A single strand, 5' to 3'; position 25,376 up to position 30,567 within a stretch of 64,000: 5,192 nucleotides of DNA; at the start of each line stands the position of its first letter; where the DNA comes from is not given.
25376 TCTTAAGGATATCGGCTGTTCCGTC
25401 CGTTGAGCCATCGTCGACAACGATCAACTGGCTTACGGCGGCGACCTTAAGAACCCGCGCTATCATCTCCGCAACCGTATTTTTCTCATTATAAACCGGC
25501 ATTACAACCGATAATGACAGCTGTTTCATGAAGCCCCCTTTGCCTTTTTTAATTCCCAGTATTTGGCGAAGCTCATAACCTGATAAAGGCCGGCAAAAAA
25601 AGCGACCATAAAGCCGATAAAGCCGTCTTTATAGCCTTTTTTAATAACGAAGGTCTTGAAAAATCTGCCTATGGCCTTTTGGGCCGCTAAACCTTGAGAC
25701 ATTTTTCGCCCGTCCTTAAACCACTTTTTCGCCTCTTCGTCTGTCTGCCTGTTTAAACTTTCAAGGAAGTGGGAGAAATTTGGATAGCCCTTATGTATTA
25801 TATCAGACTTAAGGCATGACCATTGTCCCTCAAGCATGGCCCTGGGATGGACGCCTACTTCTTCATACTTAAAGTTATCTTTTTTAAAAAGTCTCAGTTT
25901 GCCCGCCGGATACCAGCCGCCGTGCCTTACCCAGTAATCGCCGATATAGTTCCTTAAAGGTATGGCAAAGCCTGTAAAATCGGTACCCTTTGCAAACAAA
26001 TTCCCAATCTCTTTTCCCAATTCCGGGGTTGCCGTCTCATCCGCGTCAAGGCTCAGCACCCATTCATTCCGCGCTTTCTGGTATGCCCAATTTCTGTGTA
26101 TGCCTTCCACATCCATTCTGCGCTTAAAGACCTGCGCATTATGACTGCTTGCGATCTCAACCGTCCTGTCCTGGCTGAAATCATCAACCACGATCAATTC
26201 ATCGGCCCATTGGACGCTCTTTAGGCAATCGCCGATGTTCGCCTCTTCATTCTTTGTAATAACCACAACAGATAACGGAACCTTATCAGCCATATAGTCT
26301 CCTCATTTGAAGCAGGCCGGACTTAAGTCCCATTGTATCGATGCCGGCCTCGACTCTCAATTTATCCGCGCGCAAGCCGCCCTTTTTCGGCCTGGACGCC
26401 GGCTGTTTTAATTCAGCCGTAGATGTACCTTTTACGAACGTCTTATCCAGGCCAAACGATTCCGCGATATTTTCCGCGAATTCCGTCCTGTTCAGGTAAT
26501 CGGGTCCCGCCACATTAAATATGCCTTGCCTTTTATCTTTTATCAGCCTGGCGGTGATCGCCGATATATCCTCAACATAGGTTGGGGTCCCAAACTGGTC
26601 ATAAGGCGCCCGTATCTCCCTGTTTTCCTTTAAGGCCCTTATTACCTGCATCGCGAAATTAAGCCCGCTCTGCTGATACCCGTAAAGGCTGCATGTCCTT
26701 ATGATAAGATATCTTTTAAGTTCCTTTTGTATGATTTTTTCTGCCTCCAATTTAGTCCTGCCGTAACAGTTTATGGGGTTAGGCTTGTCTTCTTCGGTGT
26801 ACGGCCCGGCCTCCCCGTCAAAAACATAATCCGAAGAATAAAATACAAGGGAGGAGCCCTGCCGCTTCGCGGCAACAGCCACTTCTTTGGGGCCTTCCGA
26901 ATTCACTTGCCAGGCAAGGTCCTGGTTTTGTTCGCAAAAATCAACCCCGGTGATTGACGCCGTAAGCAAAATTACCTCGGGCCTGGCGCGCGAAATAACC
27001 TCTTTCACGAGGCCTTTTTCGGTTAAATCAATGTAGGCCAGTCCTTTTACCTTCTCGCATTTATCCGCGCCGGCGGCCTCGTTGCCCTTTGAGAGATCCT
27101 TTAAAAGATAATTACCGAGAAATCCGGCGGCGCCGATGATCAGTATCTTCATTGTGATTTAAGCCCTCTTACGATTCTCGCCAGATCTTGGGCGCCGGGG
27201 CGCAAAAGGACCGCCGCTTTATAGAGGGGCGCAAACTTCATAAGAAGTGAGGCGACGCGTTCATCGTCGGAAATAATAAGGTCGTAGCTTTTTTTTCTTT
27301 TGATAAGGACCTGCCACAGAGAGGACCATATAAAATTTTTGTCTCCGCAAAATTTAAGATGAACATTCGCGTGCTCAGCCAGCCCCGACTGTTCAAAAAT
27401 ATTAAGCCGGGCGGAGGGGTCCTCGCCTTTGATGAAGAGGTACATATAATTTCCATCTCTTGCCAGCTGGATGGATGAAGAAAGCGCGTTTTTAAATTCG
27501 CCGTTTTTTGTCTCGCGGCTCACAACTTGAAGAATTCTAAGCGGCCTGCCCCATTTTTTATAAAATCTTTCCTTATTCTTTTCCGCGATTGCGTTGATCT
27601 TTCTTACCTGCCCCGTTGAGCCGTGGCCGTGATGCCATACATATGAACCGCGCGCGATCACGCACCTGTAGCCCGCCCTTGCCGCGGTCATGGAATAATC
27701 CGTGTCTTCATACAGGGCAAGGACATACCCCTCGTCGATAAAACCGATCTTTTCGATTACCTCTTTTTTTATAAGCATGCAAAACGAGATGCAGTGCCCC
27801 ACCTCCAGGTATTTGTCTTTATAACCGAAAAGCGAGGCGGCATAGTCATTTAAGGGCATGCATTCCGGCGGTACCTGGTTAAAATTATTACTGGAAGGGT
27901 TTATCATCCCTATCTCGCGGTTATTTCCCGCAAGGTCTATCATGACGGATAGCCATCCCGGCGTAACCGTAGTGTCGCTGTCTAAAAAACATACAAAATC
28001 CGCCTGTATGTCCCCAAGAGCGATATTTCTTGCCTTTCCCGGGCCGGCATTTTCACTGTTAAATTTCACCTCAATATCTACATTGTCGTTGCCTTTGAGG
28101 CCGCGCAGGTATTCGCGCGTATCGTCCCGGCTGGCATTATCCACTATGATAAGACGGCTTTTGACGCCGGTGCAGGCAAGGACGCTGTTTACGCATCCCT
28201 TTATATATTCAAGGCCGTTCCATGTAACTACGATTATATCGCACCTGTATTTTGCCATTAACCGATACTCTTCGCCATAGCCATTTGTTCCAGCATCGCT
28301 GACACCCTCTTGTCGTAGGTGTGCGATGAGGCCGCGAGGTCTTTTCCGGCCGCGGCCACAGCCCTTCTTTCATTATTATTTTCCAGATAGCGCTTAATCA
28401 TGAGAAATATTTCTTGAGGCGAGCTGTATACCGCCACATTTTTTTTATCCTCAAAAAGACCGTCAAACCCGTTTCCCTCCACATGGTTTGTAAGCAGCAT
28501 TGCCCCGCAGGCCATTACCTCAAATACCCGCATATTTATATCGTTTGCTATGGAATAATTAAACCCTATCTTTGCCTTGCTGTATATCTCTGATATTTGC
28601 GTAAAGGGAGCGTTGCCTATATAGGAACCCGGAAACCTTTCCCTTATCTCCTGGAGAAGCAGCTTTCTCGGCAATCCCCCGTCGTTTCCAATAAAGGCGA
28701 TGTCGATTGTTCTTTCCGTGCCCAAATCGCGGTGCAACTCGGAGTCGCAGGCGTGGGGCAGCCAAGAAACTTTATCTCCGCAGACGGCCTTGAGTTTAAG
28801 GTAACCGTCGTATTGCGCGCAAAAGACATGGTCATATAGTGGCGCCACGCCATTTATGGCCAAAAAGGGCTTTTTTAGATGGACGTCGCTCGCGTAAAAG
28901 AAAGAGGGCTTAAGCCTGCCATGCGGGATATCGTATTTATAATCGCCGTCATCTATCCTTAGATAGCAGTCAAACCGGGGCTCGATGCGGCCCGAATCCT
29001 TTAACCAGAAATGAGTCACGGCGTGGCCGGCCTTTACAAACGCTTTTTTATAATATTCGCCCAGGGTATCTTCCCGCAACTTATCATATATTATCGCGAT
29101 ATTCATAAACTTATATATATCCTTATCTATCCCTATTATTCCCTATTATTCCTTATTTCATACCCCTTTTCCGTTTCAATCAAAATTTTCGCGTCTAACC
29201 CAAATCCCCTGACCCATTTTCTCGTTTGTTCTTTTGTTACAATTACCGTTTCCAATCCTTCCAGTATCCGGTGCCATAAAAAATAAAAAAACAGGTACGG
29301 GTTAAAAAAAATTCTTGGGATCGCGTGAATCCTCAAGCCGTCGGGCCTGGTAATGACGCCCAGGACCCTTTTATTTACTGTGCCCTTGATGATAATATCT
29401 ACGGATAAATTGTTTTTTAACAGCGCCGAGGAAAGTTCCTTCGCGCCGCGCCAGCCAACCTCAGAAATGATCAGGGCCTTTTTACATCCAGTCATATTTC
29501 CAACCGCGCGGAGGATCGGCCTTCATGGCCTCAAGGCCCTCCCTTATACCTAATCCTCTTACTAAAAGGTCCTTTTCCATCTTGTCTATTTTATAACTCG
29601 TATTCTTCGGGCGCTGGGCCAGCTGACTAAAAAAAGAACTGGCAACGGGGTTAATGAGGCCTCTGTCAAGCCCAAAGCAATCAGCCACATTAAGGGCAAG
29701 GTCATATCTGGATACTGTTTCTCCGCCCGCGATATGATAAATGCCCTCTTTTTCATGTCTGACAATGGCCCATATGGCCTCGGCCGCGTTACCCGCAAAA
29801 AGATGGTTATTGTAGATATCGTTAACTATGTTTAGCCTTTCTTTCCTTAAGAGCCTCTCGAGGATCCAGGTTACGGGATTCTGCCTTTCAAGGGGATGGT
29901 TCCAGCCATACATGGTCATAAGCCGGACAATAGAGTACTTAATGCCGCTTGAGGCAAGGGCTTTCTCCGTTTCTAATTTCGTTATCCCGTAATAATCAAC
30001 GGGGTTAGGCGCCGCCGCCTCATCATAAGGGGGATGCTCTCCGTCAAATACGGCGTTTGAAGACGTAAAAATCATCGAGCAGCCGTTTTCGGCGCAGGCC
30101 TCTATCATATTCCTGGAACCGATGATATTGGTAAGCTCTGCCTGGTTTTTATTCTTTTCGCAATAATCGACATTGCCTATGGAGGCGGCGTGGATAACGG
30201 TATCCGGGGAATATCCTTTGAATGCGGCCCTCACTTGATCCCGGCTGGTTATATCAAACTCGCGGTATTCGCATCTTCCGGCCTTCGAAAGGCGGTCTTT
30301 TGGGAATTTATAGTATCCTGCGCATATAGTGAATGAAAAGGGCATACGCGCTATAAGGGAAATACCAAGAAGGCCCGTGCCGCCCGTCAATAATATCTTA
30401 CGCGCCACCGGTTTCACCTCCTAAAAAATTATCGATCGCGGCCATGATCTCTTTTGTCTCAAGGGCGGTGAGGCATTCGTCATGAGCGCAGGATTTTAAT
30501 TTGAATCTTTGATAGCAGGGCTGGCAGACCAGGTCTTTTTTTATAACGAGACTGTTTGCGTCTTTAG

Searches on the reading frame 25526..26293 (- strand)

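Call 10: search_protein_families(library=pfam, proteins=[window:25526-26293:-])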
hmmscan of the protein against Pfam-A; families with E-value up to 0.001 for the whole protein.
window:25526-26293:- (255 aa): 2 families
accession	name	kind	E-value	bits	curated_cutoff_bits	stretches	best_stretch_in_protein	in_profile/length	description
PF00535.33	Glycos_transf_2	-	1.2e-19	71.3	23.3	1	8-132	1-135/168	Glycosyl transferase family 2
PF13704.12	Glyco_tranf_2_4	-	7.6e-05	23.6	27.5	1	15-86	2-82/98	Glycosyl transferase family 2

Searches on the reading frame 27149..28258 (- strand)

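Call 10: search_protein_families(library=pfam, proteins=[window:27149-28258:-])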
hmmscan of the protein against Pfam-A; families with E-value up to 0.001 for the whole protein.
window:27149-28258:- (369 aa): 5 families
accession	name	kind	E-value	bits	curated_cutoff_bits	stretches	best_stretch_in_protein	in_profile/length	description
PF00535.33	Glycos_transf_2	-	2.5e-26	93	23.3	1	8-172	2-168/168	Glycosyl transferase family 2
PF13641.12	Glyco_tranf_2_3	-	7.3e-15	56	27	1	6-230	3-225/230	Glycosyltransferase like family 2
PF13632.12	Glyco_trans_2_3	-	1.3e-05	25.5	27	1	89-247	2-144/198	Glycosyl transferase family group 2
PF10111.15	Glyco_tranf_2_2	-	3.3e-05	23.9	27.3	1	32-110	28-106/276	Glycosyltransferase like family 2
PF13704.12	Glyco_tranf_2_4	-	0.00048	21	27.5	0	34-95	20-81/98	Glycosyl transferase family 2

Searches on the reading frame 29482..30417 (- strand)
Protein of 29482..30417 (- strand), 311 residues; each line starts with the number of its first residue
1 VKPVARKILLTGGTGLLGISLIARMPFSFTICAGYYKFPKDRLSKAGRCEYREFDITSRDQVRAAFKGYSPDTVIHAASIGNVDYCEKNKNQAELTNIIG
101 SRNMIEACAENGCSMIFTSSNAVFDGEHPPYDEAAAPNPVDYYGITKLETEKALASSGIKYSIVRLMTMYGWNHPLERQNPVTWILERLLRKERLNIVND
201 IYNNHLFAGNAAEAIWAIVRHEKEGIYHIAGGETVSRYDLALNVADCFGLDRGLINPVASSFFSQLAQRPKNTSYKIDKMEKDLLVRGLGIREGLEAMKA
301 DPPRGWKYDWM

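Call 10: search_protein_families(library=pfam, proteins=[window:29482-30417:-])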
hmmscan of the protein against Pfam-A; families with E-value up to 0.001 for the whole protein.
window:29482-30417:- (311 aa): 7 families
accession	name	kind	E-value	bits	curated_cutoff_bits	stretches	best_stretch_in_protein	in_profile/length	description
PF04321.23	RmlD_sub_bind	-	7.4e-52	176.6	27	1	7-298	2-281/287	RmlD substrate binding domain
PF01370.27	Epimerase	-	9.9e-29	100.9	20.9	1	8-229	1-239/240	NAD dependent epimerase/dehydratase family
PF16363.11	GDP_Man_Dehyd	-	3.4e-14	53.5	27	1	44-236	49-254/332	GDP-mannose 4,6 dehydratase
PF02719.21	Polysacc_synt_2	-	1.3e-12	48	20.2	1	55-157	62-152/293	Polysaccharide biosynthesis protein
PF01073.25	3Beta_HSD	-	9.8e-11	41.6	22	1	10-156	2-159/280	3-beta hydroxysteroid dehydrogenase/isomerase family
PF13460.12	NAD_binding_10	-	8e-09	36.1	27.2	1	43-167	35-144/184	NAD(P)H-binding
PF07993.18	NAD_binding_4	-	0.00014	21.6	20.1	0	72-154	90-188/258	Male sterility protein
